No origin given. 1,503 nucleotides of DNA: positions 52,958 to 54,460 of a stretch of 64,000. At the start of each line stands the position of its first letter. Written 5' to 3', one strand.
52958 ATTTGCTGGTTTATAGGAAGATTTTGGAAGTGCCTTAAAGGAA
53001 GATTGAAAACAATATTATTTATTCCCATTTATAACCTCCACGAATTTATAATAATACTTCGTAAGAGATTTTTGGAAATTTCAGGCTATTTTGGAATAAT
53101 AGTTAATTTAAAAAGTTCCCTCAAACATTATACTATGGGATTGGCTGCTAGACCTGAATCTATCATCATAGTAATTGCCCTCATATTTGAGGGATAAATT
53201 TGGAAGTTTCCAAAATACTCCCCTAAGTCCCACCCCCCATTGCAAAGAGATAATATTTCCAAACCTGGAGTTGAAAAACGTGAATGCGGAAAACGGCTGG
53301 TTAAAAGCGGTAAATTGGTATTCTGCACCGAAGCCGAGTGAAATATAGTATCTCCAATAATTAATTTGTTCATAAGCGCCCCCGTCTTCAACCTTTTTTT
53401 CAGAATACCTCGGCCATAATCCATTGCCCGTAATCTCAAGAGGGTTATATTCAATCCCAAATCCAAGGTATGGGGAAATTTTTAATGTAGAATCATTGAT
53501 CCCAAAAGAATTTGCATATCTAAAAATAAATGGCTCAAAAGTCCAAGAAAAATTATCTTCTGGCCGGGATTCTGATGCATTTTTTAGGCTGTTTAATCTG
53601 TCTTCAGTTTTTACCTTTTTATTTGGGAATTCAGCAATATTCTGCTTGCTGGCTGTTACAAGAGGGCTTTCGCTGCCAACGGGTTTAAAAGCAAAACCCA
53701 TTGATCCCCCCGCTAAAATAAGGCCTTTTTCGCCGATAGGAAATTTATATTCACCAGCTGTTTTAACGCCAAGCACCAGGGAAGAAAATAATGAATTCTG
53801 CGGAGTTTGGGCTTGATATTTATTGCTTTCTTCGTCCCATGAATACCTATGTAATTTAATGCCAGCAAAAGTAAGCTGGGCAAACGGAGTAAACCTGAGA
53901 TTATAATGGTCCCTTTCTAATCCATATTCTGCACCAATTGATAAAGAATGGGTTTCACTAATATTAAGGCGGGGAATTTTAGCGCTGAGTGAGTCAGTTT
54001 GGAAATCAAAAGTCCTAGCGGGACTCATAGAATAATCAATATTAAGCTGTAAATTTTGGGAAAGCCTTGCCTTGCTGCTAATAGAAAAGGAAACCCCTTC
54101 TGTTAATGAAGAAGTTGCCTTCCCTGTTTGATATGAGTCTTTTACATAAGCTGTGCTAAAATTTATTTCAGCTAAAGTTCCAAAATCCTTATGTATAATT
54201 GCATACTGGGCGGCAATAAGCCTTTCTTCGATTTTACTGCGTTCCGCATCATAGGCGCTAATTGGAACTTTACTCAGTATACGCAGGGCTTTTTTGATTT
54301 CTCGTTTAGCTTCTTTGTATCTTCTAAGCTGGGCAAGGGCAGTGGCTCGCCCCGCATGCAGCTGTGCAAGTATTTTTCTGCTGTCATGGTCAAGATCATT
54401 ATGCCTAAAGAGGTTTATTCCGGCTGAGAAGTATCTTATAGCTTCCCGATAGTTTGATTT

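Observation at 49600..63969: Co-directional cluster resembling a polysaccharide processing/export apparatus (GH8 fusion, TPR, TPR-beta-barrel, GH116), with no synthase in view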

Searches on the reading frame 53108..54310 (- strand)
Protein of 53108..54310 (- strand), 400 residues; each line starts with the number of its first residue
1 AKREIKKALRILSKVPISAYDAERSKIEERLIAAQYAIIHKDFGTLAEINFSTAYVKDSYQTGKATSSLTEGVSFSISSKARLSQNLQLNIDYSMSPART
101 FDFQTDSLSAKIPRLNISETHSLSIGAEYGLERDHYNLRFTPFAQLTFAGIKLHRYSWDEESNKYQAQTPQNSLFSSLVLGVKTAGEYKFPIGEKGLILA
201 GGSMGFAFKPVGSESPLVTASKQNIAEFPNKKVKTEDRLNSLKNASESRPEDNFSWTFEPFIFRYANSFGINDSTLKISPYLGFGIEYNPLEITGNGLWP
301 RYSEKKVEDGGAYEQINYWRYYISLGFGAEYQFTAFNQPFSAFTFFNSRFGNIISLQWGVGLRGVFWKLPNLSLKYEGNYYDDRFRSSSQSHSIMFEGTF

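Call 88: search_protein_families(library=pfam, alignment_id=A6, max_evalue=10)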
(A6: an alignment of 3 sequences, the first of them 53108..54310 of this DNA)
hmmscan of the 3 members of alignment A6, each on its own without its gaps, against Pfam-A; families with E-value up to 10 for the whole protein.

A. member 1, window:53108-54310:- (400 aa): 2 families
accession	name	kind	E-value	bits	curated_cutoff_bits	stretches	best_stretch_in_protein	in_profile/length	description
PF03797.25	Autotransporter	-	0.0018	18.5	26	1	119-175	114-172/255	Autotransporter beta-domain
PF13505.12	OMP_b-brl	-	0.0044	17.7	28.7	1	263-334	89-141/175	Outer membrane protein beta-barrel domain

B. families by the number of members that match (of 3 scanned): 3 families
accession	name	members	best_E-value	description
PF03797.25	Autotransporter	1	0.0018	Autotransporter beta-domain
PF16112.10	DUF4830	1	0.0019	Domain of unknown function (DUF4830)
PF13505.12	OMP_b-brl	1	0.0044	Outer membrane protein beta-barrel domain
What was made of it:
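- On BcsC-type TPR + outer-membrane β-barrel exporter: Sub-threshold Autotransporter (E 0.0018) and OMP_b-brl (E 0.0044) hits (call 88).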

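Call 89: search_solved_structures(query=A6, max_evalue=10)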
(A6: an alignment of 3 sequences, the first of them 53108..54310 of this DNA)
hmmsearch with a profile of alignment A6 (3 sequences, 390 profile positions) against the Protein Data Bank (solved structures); distinct sequences matched with E-value up to 10: 3.
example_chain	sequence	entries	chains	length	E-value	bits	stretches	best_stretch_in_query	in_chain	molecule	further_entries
8bcp_C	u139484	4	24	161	0.65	12.4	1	14-51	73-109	Tail tube terminator protein p142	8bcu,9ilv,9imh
8hqo_a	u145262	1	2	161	0.71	12.3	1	14-51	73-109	Tail terminator protein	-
9lns_A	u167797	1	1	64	6.3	9.2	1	3-49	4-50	dAIT17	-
